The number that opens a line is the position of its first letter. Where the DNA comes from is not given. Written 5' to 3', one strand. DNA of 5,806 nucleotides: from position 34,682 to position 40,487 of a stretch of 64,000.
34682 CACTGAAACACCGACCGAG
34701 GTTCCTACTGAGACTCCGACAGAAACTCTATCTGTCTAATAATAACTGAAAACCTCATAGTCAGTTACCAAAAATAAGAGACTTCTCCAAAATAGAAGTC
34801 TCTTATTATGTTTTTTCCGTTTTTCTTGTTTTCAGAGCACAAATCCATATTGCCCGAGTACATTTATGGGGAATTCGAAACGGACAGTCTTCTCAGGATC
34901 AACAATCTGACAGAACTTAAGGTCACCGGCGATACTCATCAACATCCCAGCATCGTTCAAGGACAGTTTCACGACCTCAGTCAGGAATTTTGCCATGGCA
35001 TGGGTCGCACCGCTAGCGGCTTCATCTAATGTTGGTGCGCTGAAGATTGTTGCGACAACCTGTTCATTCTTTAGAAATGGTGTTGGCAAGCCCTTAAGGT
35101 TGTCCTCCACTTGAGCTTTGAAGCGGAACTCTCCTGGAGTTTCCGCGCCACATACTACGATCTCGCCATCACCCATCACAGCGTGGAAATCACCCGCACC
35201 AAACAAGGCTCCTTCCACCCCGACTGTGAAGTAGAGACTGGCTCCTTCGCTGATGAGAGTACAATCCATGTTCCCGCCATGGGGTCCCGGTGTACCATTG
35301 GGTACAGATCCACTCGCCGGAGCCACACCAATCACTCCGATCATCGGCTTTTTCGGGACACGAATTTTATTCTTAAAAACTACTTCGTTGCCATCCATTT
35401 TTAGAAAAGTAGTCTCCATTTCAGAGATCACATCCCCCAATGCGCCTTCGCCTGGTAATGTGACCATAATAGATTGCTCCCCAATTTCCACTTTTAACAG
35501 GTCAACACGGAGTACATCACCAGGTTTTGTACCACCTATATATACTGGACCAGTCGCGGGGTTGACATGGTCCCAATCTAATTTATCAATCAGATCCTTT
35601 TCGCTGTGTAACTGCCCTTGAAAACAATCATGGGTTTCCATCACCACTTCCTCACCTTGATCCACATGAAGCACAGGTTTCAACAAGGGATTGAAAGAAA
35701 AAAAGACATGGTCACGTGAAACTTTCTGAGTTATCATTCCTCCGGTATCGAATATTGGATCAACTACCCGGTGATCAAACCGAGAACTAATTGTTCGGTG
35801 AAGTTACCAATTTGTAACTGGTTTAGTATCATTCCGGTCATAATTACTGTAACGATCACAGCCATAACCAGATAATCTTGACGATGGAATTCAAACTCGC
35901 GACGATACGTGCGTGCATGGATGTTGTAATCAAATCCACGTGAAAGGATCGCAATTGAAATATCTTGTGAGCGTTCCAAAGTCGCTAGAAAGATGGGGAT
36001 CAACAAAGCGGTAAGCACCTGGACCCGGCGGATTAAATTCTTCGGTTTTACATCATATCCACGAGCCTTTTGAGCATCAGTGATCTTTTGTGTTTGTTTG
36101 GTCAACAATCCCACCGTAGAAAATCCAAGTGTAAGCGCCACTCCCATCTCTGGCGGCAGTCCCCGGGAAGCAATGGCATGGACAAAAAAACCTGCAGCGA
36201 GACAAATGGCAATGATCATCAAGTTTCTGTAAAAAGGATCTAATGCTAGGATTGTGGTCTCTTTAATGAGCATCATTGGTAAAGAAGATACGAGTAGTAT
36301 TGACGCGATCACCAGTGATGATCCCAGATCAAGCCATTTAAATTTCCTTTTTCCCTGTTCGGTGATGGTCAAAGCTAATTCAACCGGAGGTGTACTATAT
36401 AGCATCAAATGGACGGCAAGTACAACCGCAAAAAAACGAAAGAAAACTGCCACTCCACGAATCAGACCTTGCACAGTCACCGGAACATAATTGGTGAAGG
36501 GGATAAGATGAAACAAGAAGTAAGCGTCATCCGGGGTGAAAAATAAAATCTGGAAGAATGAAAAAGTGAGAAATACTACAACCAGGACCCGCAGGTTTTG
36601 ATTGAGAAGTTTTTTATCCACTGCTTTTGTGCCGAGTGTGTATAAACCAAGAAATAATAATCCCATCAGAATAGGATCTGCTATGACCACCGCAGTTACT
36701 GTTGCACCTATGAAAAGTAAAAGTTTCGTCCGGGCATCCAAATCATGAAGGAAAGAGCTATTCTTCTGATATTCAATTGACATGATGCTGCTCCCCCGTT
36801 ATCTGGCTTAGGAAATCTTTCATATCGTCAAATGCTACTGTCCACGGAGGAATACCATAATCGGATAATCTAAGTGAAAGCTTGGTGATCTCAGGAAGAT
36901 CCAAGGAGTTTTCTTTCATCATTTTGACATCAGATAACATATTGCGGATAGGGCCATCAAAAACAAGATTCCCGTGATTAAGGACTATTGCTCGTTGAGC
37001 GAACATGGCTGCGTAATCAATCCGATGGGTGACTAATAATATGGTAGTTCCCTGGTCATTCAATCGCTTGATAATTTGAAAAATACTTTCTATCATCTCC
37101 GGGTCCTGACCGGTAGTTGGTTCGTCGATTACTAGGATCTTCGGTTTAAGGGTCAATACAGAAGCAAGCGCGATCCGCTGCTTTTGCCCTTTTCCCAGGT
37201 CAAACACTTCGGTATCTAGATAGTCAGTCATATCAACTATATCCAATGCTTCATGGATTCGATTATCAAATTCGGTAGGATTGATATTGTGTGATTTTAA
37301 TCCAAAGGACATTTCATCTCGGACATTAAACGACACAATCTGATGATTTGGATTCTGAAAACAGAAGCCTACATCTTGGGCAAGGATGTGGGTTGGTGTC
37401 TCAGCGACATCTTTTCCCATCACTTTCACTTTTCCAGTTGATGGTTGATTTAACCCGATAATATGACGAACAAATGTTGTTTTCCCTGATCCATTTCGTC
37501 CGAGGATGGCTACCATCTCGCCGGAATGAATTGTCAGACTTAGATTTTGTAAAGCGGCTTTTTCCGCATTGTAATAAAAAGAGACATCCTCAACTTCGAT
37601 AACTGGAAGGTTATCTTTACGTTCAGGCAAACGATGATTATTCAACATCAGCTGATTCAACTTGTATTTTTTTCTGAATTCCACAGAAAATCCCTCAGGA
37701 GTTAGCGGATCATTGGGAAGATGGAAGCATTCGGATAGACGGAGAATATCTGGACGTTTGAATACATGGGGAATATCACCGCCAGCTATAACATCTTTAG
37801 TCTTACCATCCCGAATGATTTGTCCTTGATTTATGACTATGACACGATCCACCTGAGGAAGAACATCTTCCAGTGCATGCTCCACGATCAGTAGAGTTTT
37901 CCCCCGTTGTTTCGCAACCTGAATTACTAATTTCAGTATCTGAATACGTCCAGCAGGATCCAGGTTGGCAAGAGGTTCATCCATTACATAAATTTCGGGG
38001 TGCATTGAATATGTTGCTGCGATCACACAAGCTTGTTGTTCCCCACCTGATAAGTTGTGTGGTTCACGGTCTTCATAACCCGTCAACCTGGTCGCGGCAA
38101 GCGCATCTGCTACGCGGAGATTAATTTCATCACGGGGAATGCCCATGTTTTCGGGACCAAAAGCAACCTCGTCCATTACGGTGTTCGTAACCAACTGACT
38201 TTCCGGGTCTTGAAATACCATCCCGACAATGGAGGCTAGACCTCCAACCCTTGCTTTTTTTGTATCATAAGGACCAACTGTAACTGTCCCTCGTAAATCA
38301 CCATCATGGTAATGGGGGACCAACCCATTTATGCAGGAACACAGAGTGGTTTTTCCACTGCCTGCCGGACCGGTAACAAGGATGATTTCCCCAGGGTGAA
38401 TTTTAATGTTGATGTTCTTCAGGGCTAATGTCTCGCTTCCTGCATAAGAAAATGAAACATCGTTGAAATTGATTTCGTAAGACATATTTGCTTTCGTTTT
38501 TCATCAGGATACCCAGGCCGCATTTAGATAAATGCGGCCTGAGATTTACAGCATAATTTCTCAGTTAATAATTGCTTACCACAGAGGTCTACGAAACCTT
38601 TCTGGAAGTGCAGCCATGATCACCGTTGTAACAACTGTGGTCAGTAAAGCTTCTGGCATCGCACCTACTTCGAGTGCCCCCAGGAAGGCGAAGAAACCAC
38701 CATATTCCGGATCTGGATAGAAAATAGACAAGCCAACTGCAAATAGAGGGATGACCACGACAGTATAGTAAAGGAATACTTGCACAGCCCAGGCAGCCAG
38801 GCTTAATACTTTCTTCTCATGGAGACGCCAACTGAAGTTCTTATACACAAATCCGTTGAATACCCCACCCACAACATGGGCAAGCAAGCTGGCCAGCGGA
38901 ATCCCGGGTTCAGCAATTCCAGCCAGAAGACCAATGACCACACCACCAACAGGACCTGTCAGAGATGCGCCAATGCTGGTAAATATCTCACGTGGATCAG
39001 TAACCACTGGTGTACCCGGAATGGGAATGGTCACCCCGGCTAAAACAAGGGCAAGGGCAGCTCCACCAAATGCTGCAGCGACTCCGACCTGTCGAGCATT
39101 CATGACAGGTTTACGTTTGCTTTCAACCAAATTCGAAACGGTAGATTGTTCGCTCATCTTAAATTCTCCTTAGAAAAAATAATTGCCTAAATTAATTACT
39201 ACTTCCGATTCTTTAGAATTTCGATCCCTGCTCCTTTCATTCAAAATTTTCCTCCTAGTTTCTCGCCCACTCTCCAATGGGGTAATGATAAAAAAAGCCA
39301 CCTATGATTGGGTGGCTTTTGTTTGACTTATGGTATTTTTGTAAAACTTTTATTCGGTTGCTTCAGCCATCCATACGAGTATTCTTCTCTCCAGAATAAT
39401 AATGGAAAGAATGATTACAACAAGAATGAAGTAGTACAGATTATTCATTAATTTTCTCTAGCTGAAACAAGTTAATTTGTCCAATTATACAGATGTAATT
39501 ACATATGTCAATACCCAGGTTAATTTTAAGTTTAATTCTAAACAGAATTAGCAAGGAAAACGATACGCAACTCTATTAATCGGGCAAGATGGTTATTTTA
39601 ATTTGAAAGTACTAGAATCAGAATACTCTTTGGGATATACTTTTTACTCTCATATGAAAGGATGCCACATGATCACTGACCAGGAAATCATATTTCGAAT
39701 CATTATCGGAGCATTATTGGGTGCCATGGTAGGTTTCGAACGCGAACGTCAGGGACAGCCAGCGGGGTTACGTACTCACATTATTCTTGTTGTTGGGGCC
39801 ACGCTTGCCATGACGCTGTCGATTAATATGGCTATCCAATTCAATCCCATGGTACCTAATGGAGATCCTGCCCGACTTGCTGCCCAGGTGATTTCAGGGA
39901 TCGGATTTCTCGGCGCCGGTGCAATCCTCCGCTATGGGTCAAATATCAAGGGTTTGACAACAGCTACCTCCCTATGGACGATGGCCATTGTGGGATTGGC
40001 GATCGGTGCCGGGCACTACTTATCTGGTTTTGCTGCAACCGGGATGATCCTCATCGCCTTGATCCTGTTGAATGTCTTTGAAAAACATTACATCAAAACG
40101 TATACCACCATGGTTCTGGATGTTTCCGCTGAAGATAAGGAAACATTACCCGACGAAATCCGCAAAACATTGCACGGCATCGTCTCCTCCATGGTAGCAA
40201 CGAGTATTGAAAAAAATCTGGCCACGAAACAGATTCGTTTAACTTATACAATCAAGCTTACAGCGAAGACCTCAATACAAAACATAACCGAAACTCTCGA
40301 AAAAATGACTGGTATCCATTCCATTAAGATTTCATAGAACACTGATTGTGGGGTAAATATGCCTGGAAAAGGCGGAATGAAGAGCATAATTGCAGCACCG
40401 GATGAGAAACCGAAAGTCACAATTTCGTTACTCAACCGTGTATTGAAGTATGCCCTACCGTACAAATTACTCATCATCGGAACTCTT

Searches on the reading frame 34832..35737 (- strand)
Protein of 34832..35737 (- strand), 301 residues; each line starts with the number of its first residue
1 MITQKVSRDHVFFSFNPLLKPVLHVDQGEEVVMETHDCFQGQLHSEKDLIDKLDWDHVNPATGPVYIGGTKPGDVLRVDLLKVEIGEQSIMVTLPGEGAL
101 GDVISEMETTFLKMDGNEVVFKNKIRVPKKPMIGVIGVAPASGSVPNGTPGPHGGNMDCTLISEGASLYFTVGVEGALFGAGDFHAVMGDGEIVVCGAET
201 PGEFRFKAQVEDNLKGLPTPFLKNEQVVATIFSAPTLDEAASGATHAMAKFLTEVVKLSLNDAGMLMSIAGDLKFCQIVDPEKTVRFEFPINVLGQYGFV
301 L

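Call 39: search_protein_families(library=pfam, proteins=[window:34832-35737:-], max_evalue=0.000001)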
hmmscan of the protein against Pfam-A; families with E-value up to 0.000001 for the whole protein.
window:34832-35737:- (301 aa): 1 family
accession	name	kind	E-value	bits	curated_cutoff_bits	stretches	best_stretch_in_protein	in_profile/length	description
PF03069.20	FmdA_AmdA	-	6.3e-27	94.9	27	2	151-227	207-287/373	Acetamidase/Formamidase family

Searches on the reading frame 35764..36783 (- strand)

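Call 12: search_protein_families(library=ncbifam, proteins=[window:35764-36783:-], max_evalue=0.00001)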
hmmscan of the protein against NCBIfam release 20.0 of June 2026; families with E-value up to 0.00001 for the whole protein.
window:35764-36783:- (339 aa): 1 family
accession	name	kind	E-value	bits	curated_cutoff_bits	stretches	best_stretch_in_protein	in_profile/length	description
TIGR02454.1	ECF_T_CbiQ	equivalog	2.9e-14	53.3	111.8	1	15-140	1-125/200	cobalt ECF transporter T component CbiQ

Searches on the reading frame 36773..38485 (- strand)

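Call 12: search_protein_families(library=ncbifam, proteins=[window:36773-38485:-], max_evalue=0.00001)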
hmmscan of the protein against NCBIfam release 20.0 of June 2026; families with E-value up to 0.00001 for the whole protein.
window:36773-38485:- (570 aa): 190 families (the best 25 are shown)
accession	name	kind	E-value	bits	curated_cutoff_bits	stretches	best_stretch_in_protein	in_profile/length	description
TIGR04520.1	ECF_ATPase_1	equivalog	5.6e-136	452.3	315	2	296-546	1-253/269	energy-coupling factor transporter ATPase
TIGR04521.1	ECF_ATPase_2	equivalog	2.7e-128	426.9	330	2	296-546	1-262/279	energy-coupling factor transporter ATPase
NF010156.0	PRK13635.1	equivalog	4.8e-116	386.8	392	2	295-546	5-257/279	energy-coupling factor ABC transporter ATP-binding protein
NF010158.0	PRK13637.1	equivalog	2.2e-107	358.5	390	2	296-544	3-260/287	energy-coupling factor transporter ATPase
NF010155.0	PRK13634.1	equivalog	9.9e-98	327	413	2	296-565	3-285/290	energy-coupling factor ABC transporter ATP-binding protein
NF010157.0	PRK13636.1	equivalog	6.5e-97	324.1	463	2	295-536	5-249/285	cobalt transporter ATP-binding subunit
NF010171.0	PRK13652.1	equivalog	1.4e-95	319.6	476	2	295-545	3-254/277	cobalt transporter ATP-binding subunit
NF010170.0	PRK13651.1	equivalog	2.4e-95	319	432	3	369-550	104-286/308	cobalt transporter ATP-binding subunit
NF010167.0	PRK13648.1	subfamily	8.4e-93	310.6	241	2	291-538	3-251/269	energy-coupling factor transporter ATPase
TIGR01166.1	cbiO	subfamily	8.8e-91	302.5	211.8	2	305-491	1-189/190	cobalt ABC transporter, ATP-binding protein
NF010166.0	PRK13646.1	equivalog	2.1e-83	279.9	458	2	296-539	3-256/286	energy-coupling factor transporter ATPase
TIGR02673.1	FtsE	equivalog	5.9e-79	264.7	264.85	2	295-505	1-213/214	cell division ATP-binding protein FtsE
TIGR03375.1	type_I_sec_LssB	subfamily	8.1e-77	259.1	693.1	2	295-521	465-693/696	type I secretion system permease/ATPase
TIGR00972.1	3a0107s01c2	equivalog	1.2e-76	257.3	343.2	2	296-522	2-236/248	phosphate ABC transporter ATP-binding protein PstB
TIGR03864.1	PQQ_ABC_ATP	hypoth_equivalog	1.5e-75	253.7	302.25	2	296-520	2-223/236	ABC transporter, ATP-binding subunit, PQQ-dependent alcohol dehydrogenase system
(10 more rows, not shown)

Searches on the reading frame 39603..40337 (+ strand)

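Call 40: search_protein_families(library=pfam, proteins=[window:39603-40337:+], max_evalue=0.000001)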
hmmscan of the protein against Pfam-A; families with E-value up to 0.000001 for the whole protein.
window:39603-40337:+ (244 aa): 1 family
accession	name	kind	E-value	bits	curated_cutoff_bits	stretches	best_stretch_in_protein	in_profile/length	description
PF02308.21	MgtC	-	3.2e-36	124.8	31.4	1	34-161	2-120/121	MgtC family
